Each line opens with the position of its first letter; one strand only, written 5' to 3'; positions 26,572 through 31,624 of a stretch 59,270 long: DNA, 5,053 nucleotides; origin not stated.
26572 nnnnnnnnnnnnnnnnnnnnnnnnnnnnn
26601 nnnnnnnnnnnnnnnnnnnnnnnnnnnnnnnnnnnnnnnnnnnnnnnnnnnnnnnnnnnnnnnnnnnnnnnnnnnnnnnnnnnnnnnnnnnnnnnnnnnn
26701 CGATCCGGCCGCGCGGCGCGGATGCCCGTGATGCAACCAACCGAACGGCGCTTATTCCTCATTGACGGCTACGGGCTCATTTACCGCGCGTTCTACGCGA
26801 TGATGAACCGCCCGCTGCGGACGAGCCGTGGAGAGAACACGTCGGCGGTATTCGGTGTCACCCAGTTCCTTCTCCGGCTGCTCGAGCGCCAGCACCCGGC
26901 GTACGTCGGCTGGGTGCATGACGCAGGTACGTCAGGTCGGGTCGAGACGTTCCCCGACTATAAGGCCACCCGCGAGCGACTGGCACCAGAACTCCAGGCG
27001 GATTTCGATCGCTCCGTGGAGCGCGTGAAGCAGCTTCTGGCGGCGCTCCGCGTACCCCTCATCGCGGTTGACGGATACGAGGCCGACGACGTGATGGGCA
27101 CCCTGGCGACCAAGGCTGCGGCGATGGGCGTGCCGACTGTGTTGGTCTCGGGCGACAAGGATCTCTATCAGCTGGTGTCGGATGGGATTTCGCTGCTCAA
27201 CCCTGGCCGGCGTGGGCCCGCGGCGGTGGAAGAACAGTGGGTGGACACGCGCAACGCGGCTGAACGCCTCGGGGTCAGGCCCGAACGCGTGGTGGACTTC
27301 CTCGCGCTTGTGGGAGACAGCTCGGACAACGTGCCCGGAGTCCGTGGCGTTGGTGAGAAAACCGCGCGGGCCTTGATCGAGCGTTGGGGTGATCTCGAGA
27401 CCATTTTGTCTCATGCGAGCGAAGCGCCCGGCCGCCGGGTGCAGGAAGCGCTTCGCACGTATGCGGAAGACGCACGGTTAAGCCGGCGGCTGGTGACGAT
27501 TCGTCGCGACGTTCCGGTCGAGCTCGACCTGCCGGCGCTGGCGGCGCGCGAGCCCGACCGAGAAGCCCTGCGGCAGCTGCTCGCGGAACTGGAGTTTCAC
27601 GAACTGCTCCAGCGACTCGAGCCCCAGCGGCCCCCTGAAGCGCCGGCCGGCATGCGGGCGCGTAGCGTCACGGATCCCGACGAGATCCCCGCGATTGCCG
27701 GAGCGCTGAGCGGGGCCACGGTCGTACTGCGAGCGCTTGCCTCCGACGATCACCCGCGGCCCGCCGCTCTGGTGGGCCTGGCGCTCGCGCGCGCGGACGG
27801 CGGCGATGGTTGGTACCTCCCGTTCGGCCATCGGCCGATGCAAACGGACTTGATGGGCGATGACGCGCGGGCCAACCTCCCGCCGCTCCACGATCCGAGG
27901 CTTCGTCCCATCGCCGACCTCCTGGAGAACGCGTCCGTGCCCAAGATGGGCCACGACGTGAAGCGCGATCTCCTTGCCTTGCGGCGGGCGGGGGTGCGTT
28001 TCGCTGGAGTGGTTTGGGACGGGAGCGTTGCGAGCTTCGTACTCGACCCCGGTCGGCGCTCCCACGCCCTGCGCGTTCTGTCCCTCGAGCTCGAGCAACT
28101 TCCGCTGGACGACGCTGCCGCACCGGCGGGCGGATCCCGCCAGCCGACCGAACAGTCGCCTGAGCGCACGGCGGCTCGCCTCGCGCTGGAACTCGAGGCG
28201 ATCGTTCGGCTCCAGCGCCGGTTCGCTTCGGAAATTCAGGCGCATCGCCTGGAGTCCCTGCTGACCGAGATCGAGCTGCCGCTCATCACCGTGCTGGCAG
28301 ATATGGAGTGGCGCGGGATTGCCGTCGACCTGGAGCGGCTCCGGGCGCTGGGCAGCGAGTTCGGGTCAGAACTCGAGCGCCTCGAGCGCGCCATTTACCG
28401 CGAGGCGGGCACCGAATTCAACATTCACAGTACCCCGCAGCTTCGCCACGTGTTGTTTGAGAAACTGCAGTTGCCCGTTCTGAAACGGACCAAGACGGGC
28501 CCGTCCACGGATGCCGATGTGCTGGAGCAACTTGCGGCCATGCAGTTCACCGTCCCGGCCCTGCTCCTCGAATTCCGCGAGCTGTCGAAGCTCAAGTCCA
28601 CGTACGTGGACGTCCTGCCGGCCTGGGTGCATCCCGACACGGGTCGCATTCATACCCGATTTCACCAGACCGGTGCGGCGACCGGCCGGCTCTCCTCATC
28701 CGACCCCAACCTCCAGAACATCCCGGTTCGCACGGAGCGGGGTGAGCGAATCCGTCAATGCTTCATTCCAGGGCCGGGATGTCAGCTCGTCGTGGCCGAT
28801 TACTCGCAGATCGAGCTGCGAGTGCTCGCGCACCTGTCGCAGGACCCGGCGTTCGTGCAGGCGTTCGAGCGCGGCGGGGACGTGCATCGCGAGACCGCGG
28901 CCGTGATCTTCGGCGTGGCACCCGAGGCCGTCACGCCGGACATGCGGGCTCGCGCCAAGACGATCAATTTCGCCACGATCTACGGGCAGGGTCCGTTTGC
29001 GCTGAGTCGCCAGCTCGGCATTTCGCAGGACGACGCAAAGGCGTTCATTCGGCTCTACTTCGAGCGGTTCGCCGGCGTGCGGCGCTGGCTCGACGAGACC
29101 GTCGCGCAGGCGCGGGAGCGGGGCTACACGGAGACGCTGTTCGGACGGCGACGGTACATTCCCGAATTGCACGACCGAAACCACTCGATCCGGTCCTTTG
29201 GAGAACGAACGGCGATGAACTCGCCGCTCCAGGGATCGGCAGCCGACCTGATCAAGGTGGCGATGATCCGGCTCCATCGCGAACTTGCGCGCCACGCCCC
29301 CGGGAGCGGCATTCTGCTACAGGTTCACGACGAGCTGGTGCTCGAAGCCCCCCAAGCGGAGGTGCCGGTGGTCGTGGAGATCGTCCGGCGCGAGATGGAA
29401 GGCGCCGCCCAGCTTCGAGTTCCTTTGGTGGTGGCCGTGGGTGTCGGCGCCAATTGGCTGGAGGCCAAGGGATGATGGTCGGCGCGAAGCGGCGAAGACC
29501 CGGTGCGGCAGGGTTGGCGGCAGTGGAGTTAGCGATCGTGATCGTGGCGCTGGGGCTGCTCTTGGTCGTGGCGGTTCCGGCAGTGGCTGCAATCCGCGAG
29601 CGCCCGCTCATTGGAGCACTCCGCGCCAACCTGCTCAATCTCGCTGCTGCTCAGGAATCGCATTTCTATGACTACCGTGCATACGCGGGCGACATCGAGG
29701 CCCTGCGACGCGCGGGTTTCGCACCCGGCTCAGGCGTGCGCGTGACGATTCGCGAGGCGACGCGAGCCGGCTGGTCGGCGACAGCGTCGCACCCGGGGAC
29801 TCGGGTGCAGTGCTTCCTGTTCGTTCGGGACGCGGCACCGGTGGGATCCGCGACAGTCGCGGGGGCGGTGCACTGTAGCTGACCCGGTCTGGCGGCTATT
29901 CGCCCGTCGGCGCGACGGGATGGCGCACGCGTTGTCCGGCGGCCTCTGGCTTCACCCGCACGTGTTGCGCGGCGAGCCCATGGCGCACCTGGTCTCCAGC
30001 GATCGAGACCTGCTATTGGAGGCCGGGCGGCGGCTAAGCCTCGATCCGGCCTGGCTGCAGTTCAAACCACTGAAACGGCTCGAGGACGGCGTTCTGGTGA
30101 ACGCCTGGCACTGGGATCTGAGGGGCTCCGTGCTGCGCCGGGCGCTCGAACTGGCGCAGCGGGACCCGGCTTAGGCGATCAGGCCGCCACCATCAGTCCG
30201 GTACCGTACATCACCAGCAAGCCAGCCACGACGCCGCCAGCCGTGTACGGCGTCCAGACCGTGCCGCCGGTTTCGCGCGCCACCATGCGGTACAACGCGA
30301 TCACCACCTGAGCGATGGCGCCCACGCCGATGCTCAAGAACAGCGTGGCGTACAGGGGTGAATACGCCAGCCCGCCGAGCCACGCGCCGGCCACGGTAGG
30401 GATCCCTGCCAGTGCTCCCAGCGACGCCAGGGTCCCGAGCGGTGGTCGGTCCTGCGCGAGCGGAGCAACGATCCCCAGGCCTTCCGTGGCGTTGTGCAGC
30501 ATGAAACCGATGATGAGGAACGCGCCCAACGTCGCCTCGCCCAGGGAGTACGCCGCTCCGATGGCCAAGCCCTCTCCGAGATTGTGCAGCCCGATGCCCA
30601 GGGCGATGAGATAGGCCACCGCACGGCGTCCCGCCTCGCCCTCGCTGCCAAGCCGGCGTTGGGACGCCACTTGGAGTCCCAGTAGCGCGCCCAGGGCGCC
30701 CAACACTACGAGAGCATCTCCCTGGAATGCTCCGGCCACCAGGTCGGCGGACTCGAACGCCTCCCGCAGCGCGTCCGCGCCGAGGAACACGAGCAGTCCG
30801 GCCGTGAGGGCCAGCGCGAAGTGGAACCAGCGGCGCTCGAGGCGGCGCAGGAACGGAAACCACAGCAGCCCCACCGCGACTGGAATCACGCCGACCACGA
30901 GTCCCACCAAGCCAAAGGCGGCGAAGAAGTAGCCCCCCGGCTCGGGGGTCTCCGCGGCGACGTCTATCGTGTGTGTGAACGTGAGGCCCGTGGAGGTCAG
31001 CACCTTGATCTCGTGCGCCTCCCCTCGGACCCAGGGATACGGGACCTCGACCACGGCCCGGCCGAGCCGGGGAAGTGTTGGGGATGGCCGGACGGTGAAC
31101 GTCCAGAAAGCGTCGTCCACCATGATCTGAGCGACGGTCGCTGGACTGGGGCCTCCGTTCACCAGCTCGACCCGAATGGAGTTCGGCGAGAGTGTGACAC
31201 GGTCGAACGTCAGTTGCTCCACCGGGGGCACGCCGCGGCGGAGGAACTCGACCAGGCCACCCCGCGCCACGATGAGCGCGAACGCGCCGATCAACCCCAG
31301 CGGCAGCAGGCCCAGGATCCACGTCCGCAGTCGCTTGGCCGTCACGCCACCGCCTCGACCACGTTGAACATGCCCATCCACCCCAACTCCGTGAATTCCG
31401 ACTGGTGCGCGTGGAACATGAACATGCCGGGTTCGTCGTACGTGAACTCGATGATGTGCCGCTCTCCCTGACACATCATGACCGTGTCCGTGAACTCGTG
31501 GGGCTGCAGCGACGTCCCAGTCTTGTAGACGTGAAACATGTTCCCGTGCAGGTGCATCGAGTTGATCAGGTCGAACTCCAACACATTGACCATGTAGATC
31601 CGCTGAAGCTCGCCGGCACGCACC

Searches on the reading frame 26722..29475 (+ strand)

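Call 43: search_protein_families(library=pfam, proteins=[window:26722-29475:+], max_evalue=0.0001)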
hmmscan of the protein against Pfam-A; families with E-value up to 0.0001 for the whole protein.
window:26722-29475:+ (917 aa): 4 families
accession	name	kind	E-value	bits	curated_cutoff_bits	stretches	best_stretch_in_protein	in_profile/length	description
PF00476.26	DNA_pol_A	-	1.7e-156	521.4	34.3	1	538-914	2-381/381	DNA polymerase family A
PF02739.22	5_3_exonuc_N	-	5.4e-44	150.2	34.3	1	10-172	1-157/164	5'-3' exonuclease, N-terminal resolvase-like domain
PF01367.25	5_3_exonuc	-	2.2e-32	111.8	40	1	185-281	1-97/97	5'-3' exonuclease, C-terminal SAM fold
PF22619.2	DNA_polI_exo1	-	1.3e-06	28.7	27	1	397-453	40-96/140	DNA polymerase I, ribonuclease H-like domain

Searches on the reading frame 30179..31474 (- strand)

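Call 43: search_protein_families(library=pfam, proteins=[window:30179-31474:-], max_evalue=0.0001)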
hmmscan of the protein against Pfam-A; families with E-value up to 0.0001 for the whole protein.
window:30179-31474:- (431 aa): 1 family
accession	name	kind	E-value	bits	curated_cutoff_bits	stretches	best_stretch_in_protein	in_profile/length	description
PF02535.28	Zip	-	1.6e-07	31.3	35.1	1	281-369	172-257/323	ZIP Zinc transporter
